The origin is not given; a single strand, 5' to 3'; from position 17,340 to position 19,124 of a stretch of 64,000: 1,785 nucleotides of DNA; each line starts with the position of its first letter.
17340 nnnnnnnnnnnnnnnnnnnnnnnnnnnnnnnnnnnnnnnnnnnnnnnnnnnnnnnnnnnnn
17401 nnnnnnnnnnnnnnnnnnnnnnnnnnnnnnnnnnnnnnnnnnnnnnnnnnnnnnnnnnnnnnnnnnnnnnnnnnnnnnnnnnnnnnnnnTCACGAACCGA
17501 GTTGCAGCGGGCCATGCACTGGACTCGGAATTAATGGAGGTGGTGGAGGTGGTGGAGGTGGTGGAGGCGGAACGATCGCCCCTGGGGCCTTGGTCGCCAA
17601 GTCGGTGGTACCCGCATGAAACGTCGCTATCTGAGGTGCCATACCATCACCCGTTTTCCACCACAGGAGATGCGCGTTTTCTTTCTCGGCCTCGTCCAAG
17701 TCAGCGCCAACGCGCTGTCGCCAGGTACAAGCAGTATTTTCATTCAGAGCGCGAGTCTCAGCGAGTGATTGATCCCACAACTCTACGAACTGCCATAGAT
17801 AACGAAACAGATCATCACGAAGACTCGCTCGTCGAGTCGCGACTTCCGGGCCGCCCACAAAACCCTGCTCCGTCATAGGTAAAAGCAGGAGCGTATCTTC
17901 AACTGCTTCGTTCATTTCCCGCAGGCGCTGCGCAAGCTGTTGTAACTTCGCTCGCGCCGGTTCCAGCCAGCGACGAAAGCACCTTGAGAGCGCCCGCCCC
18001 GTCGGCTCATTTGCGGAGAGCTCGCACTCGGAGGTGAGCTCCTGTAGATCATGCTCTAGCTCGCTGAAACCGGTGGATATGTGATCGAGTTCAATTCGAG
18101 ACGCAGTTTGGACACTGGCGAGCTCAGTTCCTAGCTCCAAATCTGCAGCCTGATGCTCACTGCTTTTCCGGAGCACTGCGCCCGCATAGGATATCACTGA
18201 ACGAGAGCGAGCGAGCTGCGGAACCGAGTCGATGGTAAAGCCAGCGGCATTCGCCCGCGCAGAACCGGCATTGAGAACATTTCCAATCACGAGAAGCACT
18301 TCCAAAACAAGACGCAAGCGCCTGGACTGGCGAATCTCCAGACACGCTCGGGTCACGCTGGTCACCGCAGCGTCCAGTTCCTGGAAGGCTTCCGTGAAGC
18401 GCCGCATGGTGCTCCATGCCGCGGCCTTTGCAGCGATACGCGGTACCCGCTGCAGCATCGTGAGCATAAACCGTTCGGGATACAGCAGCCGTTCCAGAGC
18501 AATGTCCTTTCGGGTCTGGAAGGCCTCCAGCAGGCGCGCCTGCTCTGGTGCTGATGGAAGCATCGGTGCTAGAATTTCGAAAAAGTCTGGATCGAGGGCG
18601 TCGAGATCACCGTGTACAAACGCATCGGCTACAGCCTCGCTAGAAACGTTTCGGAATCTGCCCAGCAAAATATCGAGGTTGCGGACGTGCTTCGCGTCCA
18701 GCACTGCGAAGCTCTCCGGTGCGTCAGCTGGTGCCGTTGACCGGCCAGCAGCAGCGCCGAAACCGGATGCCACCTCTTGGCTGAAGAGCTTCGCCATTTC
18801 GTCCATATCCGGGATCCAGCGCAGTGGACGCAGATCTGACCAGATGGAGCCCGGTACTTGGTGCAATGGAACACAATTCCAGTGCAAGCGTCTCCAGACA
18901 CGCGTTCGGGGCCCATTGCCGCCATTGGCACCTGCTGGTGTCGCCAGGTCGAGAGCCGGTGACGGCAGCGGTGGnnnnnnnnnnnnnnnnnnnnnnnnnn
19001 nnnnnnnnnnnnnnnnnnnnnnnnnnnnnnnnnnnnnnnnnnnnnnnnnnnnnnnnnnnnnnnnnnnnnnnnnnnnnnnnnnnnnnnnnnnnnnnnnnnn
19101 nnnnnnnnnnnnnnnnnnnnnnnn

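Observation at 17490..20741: Formin with proline-rich FH1-like tract after rather than before FH2, plus a perfect in-frame 45-bp tandem duplication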

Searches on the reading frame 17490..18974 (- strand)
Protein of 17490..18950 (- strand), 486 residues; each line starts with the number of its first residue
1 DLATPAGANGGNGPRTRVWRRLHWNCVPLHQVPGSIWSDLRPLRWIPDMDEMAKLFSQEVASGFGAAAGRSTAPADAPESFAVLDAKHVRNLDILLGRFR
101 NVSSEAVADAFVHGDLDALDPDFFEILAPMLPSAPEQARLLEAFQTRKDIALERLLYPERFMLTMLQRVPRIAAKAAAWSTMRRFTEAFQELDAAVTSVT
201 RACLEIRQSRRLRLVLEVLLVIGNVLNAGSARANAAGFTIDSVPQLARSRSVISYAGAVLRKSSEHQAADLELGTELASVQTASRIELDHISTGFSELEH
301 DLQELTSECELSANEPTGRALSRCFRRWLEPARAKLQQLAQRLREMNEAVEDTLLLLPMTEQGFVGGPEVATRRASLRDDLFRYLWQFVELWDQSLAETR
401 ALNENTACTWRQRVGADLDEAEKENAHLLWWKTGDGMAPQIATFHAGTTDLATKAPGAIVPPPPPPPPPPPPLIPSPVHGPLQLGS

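Call 50: search_solved_structures(query=window:17490-18950:-, max_evalue=0.00001, show_alignments=2)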
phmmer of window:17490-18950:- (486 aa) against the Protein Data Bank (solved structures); distinct sequences matched with E-value up to 0.00001: 14.
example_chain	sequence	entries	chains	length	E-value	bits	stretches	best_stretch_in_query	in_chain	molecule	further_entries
4eah_A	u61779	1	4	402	3.4e-21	79.1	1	22-320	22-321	Formin-like protein 3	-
1v9d_A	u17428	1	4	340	1.3e-18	70.5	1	81-308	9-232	Diaphanous protein homolog 1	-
9b27_G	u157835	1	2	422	1.6e-18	70.3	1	79-308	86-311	Protein diaphanous homolog 1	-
9b3d_G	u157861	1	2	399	1.7e-18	70.2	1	79-307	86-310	Protein diaphanous homolog 1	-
3obv_E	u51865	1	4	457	1.8e-18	70.1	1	79-309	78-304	Protein diaphanous homolog 1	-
3o4x_E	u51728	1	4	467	1.9e-18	70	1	79-308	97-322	Protein diaphanous homolog 1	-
8ru2_E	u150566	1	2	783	8.5e-18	67.9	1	79-308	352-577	Methylated-DNA--protein-cysteine methyltransferase,Protein diaphanous homolog 1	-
2z6e_A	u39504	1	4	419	3.2e-16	62.7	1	16-317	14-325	Disheveled-associated activator of morphogenesis 1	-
2j1d_G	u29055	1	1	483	4.7e-16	62.1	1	16-317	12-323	DISHEVELED-ASSOCIATED ACTIVATOR OF MORPHOGENESIS 1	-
9ya0_BA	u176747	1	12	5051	4.3e-14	55.6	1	21-322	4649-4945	Formin 1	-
9az4_G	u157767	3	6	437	1.9e-12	50.2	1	14-313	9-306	Inverted formin-2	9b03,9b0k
8rv2_E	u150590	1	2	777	1.2e-11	47.6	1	14-313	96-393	Isoform 2 of Inverted formin-2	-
9azp_G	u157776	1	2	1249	3e-11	46.3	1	14-313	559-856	Inverted formin-2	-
9azq_H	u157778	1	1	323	1.4e-09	40.8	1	78-313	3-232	Inverted formin-2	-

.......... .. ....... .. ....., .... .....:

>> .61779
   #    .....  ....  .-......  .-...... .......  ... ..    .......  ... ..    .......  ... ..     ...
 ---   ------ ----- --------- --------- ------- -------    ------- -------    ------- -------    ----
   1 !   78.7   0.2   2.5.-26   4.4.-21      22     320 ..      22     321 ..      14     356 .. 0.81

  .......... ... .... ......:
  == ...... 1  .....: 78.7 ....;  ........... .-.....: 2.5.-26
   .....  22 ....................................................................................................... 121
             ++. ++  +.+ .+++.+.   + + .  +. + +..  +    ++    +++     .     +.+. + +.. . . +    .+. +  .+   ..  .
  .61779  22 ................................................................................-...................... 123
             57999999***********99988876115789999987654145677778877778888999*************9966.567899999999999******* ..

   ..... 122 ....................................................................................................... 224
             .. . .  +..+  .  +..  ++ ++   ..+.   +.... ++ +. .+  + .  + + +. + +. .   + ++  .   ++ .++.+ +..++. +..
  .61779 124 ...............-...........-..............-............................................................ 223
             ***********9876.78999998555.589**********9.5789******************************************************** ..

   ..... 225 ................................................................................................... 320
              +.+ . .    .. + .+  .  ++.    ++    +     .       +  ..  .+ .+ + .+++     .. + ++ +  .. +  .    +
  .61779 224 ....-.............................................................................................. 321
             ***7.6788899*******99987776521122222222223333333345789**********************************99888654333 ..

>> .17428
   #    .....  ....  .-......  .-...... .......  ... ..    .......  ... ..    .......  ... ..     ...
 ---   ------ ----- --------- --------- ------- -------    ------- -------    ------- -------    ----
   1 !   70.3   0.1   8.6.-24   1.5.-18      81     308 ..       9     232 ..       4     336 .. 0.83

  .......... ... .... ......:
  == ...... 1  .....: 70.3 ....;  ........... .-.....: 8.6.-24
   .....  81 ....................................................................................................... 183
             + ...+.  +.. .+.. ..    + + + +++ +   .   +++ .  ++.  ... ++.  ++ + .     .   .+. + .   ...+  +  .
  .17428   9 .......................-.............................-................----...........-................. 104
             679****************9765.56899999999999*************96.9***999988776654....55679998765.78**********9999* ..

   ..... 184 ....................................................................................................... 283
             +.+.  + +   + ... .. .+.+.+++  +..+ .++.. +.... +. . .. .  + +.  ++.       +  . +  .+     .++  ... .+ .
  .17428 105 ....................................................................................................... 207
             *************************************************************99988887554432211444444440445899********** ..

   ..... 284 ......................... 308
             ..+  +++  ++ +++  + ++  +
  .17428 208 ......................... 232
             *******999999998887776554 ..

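Call 53: find_homologous_proteins(query=A1, max_evalue=1e-20)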
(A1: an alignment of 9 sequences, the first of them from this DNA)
Query A1 (9 sequences): 8000 candidates shared short words with the query, none scored E <= 1e-20.

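Call 78: predict_structure(alignment_id=A3)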
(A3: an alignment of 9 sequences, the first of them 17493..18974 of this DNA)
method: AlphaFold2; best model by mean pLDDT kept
length: 494 residues; sequences in the alignment: 9
mean_pLDDT: 68.7   pTM: 0.63
mean pLDDT of the five models: 68.7, 68.0, 67.3, 65.5, 65.0
residues with pLDDT >= 90: 96; 70-90: 180; 50-70: 97; < 50: 121
segments of 3 or more residues with pLDDT < 50: 1-27, 67-89, 370-374, 427-474, 480-494
pLDDT, mean of each block of 10 residues (from residue 1): 28 27 43 57 61 69 51 34 41 77 82 86 82 85 84 71 82 88 90 92 96 89 82 70 68 72 80 64 90 93 94 93 89 92 95 91 66 54 80 89 73 66 51 43 30 26 30 46 39 34
secondary structure, 60 per line:
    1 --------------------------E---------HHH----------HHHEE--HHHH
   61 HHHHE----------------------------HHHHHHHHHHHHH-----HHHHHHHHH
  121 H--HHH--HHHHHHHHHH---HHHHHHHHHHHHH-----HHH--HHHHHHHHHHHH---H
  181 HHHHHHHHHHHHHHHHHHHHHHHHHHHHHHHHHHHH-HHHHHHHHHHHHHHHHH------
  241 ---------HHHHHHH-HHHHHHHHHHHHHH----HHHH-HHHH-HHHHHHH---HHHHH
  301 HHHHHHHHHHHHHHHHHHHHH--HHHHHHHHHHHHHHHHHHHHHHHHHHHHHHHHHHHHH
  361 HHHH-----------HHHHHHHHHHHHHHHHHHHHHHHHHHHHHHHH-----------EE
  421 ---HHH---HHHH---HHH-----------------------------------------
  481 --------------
elements in order: H57-64 H94-106 H112-121 H129-138 H142-154 H165-176 H180-216 H218-234 H250-256 H258-271 H276-279 H281-284 H286-292 H296-321 H324-364 H376-407 H430-433
